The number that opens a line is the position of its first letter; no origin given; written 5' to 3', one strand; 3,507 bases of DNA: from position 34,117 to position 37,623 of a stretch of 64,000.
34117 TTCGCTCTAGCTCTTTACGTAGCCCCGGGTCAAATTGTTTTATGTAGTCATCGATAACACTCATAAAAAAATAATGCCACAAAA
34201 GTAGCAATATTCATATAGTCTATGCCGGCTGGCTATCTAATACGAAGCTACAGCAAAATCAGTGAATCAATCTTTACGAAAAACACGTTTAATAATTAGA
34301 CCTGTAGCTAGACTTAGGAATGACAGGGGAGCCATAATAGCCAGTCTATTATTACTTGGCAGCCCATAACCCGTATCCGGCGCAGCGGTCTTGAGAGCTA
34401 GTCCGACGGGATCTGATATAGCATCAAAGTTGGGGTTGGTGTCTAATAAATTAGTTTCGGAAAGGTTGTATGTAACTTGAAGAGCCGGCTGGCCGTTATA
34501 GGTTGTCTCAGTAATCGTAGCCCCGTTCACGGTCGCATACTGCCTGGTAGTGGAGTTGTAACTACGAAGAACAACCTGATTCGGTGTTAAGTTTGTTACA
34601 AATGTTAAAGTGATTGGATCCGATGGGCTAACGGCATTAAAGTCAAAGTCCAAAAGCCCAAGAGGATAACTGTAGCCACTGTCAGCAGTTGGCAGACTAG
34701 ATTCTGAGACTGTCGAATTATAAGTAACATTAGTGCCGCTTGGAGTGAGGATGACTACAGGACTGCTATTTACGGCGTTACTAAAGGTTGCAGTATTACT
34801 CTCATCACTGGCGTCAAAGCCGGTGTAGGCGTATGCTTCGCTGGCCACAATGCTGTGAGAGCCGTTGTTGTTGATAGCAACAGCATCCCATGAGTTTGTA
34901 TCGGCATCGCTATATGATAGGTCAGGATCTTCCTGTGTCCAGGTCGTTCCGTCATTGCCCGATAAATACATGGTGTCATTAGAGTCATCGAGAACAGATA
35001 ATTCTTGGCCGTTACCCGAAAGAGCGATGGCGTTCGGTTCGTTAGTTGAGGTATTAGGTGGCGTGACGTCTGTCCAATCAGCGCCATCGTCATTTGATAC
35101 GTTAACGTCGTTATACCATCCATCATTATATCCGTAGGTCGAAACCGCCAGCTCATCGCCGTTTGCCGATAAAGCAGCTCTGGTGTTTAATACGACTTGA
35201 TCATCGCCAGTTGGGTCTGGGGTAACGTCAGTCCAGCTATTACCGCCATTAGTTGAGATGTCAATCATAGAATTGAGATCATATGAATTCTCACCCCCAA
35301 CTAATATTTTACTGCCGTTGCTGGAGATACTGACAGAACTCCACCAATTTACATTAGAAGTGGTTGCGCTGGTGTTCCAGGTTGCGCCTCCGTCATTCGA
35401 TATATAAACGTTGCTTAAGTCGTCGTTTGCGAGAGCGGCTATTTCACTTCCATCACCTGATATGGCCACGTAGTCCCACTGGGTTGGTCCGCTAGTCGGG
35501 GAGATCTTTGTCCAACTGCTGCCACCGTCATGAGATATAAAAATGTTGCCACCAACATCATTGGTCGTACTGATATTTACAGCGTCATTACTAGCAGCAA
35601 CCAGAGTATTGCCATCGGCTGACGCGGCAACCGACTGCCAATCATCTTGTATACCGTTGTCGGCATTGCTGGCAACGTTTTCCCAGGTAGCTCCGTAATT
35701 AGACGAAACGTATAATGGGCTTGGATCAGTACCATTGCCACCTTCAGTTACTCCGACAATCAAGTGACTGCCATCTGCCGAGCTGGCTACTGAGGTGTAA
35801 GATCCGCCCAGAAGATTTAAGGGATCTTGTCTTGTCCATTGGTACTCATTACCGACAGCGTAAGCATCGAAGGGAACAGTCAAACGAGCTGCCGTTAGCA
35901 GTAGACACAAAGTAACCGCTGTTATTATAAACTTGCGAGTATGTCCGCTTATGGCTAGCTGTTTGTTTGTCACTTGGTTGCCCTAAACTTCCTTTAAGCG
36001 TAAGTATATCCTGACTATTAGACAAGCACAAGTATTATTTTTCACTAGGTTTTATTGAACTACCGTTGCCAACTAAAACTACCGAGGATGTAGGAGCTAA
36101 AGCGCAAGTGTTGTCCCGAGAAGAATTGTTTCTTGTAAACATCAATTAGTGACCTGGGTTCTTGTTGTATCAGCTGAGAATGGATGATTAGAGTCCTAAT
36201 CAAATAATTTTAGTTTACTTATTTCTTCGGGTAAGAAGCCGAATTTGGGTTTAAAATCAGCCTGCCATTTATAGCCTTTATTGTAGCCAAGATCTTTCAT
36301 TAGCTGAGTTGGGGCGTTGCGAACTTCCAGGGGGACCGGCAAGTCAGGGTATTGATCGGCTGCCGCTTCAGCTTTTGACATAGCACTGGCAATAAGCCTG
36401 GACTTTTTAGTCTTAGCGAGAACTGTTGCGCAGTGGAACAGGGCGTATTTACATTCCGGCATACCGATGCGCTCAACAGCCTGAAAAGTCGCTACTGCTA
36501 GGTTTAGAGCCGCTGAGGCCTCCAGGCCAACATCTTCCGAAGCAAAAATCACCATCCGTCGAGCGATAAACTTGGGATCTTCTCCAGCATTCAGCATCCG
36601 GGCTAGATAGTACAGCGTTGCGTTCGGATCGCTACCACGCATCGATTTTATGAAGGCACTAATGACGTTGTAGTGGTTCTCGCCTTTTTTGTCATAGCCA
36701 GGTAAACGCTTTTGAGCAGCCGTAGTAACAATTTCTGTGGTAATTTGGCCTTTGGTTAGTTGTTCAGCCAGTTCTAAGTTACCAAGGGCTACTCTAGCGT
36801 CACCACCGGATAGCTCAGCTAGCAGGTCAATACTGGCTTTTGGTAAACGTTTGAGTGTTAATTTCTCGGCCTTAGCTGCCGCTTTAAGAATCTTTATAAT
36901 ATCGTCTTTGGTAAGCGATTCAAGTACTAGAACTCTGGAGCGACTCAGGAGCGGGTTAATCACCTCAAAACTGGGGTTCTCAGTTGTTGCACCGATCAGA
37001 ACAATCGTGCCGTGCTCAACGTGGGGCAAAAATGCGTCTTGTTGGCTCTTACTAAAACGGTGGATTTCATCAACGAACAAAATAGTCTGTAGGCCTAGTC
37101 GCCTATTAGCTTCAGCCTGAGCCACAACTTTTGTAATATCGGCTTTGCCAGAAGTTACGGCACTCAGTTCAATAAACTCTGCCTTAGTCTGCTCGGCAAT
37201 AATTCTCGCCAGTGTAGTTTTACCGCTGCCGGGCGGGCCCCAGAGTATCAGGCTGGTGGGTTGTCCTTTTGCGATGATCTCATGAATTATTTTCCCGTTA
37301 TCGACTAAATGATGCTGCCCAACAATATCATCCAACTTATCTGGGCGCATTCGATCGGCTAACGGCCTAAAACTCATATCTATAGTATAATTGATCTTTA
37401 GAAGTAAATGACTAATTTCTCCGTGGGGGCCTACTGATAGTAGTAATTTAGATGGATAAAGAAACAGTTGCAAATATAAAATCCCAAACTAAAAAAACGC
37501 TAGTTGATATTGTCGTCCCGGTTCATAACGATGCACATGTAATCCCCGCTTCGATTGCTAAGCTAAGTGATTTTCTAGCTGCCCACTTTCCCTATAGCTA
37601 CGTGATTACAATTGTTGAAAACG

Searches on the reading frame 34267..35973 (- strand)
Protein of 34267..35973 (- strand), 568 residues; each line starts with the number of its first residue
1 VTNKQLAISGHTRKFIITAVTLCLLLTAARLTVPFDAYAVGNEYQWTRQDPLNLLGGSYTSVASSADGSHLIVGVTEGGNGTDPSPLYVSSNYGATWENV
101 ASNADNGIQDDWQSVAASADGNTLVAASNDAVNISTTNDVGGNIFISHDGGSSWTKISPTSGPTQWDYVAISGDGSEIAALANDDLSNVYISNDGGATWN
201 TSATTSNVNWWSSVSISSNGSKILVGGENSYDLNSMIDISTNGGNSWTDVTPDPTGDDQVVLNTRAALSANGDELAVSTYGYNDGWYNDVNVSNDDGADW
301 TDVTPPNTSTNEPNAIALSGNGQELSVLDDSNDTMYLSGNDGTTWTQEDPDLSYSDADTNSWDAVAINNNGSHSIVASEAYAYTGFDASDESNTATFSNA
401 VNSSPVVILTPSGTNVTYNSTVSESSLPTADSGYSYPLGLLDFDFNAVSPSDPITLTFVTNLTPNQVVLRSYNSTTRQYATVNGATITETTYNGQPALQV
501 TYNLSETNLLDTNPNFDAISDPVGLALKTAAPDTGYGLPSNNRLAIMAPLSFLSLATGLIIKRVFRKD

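Call 49: search_protein_families(library=pfam, proteins=[window:34267-35973:-], max_evalue=0.001)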
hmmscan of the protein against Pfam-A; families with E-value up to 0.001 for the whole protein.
window:34267-35973:- (568 aa): 2 families
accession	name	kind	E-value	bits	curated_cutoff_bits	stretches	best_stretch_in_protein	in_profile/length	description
PF15902.12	Sortilin-Vps10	-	4.5e-11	42.6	33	1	87-160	3-63/446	Sortilin, neurotensin receptor 3,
PF13088.12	BNR_2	-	1.5e-05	25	31.4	1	75-250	72-251/277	BNR repeat-like domain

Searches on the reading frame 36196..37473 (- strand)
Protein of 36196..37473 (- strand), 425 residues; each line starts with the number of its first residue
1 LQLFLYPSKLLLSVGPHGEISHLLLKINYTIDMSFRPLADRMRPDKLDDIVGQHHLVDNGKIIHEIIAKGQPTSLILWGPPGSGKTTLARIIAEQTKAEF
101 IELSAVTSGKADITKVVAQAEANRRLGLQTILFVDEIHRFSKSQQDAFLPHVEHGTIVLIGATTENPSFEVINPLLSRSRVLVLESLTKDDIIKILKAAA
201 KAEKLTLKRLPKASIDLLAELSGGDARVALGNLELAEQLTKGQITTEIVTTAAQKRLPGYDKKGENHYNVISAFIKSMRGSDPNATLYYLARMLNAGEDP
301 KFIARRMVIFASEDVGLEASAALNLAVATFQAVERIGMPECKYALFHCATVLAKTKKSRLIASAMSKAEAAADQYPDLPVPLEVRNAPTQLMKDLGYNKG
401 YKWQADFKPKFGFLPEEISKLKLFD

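Call 49: search_protein_families(library=pfam, proteins=[window:36196-37473:-], max_evalue=0.001)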
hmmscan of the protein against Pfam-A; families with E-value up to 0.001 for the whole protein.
window:36196-37473:- (425 aa): 18 families
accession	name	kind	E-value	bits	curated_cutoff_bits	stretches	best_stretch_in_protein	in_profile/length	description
PF12002.13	MgsA_C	-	1.6e-47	161.9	27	1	280-418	1-142/167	MgsA AAA+ ATPase C terminal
PF16193.11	AAA_assoc_2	-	7.8e-22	77.8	34.3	1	210-279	7-81/81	AAA C-terminal domain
PF00004.35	AAA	-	1e-17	65.3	21.2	1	75-181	1-123/131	ATPase family associated with various cellular activities (AAA)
PF05496.18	RuvB_N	-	1.8e-15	57.5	27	1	42-161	1-118/159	Holliday junction DNA helicase RuvB P-loop domain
PF01078.27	Mg_chelatase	-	1.2e-07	31.9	20.3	1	47-111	2-65/207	Magnesium chelatase, subunit ChlI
PF07728.20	AAA_5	-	9.9e-07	29.3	22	1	75-164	2-102/139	AAA domain (dynein-related subfamily)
PF13191.12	AAA_16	-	1.7e-06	29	32.6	1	67-112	19-61/167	AAA ATPase domain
PF13401.12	AAA_22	-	4.8e-06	27.4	27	1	71-144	4-82/130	AAA domain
PF00158.32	Sigma54_activat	-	2.5e-05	24.5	20.2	0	73-166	23-131/168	Sigma-54 interaction domain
PF20720.3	nSTAND3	-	5.8e-05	23.3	27.2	1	74-118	19-62/155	Novel STAND NTPase 3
PF13604.12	AAA_30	-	6.6e-05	23.2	27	0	73-164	19-126/191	AAA domain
PF13671.12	AAA_33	-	0.00026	21.8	27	1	76-107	3-34/143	AAA domain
PF06068.19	TIP49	-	0.00027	20.7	23.8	1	46-205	22-189/347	TIP49 P-loop domain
PF00005.33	ABC_tran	-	0.00028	21.9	25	1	75-225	14-113/137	ABC transporter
PF05673.19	DUF815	-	0.0003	20.4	23.8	1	63-142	44-120/249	Protein of unknown function (DUF815)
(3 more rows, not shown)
